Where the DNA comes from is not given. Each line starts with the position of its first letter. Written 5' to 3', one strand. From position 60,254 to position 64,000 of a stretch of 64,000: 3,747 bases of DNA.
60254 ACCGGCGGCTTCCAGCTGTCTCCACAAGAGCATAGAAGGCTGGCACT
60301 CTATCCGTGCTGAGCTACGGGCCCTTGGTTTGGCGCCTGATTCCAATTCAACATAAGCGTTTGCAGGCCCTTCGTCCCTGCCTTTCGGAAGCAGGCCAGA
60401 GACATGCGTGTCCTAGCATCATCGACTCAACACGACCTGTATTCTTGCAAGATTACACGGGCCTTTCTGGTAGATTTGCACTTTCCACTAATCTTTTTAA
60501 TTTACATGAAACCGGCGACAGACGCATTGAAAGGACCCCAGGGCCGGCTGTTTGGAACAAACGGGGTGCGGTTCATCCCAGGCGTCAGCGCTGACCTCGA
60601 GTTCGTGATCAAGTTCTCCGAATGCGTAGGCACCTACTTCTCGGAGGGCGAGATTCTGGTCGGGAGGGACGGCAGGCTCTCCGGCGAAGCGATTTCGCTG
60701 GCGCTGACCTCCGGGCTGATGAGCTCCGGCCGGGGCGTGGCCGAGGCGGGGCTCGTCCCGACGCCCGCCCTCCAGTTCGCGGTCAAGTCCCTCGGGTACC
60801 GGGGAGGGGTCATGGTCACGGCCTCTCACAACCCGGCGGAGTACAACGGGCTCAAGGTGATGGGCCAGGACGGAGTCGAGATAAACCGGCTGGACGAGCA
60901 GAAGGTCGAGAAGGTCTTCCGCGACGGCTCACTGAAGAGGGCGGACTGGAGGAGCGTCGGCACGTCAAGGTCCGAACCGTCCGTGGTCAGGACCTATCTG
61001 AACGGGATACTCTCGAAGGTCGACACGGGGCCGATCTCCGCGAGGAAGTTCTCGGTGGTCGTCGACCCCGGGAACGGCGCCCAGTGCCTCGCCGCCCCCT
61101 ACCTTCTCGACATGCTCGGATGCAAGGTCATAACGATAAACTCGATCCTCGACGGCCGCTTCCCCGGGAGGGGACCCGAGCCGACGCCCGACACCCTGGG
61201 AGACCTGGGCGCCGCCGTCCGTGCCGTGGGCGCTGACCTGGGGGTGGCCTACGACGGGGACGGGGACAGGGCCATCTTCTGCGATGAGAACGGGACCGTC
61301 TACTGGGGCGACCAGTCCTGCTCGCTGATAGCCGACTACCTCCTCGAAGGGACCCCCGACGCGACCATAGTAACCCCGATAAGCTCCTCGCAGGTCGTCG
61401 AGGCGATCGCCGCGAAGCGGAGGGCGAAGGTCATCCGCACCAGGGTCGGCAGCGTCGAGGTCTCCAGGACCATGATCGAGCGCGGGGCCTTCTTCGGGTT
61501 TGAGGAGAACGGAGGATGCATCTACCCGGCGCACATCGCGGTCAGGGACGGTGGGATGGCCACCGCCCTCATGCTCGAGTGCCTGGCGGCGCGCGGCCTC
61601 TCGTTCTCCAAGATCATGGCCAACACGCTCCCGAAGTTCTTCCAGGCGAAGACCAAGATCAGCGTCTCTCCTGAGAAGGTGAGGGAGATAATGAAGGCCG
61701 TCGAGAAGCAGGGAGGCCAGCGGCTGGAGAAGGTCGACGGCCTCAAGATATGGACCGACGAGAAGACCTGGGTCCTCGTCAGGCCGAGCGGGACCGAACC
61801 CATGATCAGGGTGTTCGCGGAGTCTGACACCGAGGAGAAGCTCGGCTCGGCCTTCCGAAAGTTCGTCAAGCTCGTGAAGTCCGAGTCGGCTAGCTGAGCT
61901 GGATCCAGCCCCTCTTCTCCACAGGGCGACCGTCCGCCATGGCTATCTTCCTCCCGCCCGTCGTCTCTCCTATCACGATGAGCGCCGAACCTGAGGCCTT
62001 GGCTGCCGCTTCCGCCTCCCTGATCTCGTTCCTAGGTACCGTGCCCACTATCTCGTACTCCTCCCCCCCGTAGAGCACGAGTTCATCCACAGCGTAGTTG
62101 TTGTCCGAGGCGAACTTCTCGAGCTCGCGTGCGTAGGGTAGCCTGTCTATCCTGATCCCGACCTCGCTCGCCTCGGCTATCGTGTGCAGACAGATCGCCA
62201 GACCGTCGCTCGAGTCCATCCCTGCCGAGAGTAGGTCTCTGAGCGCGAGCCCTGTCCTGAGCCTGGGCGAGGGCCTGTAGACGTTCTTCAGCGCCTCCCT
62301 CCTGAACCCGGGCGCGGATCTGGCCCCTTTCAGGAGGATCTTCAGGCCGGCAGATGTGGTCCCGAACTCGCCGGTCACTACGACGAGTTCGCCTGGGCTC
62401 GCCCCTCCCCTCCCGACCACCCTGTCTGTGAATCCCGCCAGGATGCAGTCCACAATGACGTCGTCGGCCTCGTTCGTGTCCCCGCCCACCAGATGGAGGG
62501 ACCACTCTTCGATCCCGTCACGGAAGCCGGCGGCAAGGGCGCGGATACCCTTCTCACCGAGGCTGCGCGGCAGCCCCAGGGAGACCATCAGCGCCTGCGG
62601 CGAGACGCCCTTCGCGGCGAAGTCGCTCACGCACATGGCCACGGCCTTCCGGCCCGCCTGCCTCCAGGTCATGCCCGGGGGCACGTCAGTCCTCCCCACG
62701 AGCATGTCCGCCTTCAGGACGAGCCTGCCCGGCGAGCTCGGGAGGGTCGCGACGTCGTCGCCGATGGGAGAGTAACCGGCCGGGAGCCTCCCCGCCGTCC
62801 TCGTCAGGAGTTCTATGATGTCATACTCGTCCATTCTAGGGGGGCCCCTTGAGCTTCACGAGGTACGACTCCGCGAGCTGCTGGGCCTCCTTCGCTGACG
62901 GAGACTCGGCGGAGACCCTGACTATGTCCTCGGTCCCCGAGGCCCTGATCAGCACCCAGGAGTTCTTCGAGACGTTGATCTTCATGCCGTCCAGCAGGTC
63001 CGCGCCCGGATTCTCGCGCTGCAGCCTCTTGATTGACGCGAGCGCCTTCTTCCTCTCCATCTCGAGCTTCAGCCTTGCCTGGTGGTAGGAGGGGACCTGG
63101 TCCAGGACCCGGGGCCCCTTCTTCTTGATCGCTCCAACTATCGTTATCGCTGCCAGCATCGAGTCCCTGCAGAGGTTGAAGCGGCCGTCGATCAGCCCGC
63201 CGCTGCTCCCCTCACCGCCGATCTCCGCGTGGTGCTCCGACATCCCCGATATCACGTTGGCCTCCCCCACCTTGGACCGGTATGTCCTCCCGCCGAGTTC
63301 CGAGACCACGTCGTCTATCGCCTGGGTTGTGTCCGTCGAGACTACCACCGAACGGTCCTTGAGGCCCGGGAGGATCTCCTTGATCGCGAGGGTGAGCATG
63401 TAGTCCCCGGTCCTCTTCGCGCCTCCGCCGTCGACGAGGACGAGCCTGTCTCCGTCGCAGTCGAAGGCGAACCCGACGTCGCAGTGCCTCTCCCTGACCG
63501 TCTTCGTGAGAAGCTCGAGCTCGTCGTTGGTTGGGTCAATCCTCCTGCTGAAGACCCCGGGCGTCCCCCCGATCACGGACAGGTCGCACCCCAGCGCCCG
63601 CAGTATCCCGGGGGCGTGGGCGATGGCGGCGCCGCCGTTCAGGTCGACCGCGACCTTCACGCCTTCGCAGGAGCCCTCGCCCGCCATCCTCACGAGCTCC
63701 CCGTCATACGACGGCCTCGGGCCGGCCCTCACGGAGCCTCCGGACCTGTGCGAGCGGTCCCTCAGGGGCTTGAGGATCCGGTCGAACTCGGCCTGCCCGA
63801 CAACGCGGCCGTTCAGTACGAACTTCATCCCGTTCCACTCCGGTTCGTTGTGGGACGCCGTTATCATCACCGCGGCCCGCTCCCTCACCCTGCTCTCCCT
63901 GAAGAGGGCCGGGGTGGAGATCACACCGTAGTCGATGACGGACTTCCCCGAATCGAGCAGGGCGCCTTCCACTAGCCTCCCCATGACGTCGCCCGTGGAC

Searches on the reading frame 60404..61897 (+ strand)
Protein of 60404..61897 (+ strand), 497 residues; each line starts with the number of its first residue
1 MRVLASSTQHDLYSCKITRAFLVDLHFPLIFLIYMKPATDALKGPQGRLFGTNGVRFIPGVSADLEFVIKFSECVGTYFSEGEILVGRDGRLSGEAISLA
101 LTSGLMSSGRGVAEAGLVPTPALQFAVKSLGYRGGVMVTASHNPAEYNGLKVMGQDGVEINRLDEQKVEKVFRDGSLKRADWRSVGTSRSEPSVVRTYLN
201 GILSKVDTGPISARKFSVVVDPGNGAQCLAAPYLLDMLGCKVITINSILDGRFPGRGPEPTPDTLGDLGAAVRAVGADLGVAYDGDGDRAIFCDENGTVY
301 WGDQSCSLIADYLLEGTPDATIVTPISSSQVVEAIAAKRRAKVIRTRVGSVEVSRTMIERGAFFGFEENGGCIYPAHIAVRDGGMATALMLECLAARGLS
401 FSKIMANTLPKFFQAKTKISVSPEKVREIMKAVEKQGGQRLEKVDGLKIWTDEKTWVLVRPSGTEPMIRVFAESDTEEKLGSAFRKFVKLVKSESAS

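Call 60: search_protein_families(library=pfam, proteins=[window:60404-61897:+], max_evalue=0.001)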
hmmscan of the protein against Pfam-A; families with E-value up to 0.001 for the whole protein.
window:60404-61897:+ (497 aa): 4 families
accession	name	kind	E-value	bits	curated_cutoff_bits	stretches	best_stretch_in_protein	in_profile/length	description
PF02878.22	PGM_PMM_I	-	3.6e-37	127.5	22.5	1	48-175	2-134/138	Phosphoglucomutase/phosphomannomutase, alpha/beta/alpha domain I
PF02879.22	PGM_PMM_II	-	1.5e-26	93.3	29.3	1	197-297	2-103/103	Phosphoglucomutase/phosphomannomutase, alpha/beta/alpha domain II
PF02880.22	PGM_PMM_III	-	2.2e-23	83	20.7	1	301-411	1-114/115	Phosphoglucomutase/phosphomannomutase, alpha/beta/alpha domain III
PF00408.26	PGM_PMM_IV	-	1.3e-09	38.4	23.1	1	425-482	14-60/68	Phosphoglucomutase/phosphomannomutase, C-terminal domain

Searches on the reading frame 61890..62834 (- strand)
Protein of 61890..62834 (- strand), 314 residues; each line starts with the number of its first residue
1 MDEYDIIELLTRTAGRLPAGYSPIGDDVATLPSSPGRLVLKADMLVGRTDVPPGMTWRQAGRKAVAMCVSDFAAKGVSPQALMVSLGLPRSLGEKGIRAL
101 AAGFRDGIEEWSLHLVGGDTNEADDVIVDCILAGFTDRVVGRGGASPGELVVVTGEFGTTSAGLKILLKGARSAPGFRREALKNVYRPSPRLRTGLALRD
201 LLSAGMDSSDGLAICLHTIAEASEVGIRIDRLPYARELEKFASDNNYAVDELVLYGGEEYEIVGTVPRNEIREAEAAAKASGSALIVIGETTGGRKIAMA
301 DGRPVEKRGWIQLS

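Call 60: search_protein_families(library=pfam, proteins=[window:61890-62834:-], max_evalue=0.001)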
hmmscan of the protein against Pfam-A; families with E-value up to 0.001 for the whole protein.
window:61890-62834:- (314 aa): 2 families
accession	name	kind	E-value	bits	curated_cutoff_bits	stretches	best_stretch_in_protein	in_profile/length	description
PF00586.29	AIRS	-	3.8e-19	69.6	24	1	25-134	1-110/112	AIR synthase related protein, N-terminal domain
PF02769.27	AIRS_C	-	2.8e-09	37.7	23.1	1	147-298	2-152/156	AIR synthase related protein, C-terminal domain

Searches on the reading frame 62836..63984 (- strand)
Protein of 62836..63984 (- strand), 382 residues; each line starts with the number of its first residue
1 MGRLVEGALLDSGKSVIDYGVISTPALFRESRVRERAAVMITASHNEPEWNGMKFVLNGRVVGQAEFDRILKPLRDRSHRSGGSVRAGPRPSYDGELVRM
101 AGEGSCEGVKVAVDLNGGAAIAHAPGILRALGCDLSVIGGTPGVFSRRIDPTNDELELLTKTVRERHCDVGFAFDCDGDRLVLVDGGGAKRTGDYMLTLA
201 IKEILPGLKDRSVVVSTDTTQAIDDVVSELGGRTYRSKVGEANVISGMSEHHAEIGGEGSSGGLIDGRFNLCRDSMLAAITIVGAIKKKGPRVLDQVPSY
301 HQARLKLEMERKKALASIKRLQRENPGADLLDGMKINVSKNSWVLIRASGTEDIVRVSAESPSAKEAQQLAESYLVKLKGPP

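Call 60: search_protein_families(library=pfam, proteins=[window:62836-63984:-], max_evalue=0.001)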
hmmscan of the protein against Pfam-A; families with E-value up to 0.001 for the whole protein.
window:62836-63984:- (382 aa): 4 families
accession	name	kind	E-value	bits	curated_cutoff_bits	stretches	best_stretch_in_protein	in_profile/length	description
PF02880.22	PGM_PMM_III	-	3.8e-19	69.3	20.7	1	193-293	2-104/115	Phosphoglucomutase/phosphomannomutase, alpha/beta/alpha domain III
PF02879.22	PGM_PMM_II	-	4.4e-13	50.1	29.3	1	108-188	20-103/103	Phosphoglucomutase/phosphomannomutase, alpha/beta/alpha domain II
PF02878.22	PGM_PMM_I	-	1.1e-10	41.7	22.5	1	8-71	63-128/138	Phosphoglucomutase/phosphomannomutase, alpha/beta/alpha domain I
PF00408.26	PGM_PMM_IV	-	2.4e-09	37.6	23.1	1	306-372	3-63/68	Phosphoglucomutase/phosphomannomutase, C-terminal domain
